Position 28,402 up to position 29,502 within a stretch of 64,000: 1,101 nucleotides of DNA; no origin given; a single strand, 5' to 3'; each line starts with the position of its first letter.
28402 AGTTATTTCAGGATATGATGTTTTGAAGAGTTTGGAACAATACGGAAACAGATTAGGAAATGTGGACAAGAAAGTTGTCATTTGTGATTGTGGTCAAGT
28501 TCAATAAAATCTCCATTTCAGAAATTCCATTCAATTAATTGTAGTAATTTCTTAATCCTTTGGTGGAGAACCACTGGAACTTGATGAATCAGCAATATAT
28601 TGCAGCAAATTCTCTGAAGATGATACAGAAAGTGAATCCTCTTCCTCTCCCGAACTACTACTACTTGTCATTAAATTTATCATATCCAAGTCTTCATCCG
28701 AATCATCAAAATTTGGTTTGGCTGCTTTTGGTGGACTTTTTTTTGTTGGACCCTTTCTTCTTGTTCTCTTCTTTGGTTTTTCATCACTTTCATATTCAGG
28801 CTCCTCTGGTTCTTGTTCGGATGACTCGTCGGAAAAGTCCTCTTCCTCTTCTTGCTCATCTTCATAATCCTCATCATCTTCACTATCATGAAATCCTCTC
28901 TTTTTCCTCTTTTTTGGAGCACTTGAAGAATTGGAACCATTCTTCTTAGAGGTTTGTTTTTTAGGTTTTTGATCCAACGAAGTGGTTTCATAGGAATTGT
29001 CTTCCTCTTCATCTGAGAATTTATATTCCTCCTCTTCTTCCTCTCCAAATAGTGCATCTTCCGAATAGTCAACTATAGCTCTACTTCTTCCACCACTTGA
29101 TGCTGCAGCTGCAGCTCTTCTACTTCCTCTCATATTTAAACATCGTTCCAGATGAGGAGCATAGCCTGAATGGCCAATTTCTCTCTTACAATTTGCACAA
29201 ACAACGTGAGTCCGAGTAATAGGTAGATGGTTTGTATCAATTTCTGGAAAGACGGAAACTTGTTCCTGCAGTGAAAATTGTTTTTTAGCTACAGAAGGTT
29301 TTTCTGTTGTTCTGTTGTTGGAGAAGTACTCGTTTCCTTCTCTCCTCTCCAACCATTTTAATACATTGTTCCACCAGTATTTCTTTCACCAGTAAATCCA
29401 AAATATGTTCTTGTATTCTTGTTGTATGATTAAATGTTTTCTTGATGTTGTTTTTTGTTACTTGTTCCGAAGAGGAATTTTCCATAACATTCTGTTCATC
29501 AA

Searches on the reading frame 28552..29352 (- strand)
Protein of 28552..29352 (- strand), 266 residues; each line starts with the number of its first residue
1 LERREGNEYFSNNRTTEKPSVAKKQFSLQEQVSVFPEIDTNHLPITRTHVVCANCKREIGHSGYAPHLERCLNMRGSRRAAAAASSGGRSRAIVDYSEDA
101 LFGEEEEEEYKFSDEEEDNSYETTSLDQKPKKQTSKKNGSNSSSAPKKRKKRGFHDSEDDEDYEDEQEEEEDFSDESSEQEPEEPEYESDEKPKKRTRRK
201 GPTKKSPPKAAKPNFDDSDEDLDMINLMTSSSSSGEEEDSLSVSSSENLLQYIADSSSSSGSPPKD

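Call 43: search_protein_families(library=pfam, proteins=[window:28552-29352:-], max_evalue=0.001)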
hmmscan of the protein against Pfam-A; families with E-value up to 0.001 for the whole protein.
window:28552-29352:- (266 aa): 1 family
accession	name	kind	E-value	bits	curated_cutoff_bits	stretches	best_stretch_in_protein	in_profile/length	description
PF08209.17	Sgf11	-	1e-12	47.8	26.4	1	48-78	3-33/33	Sgf11 (transcriptional regulation protein)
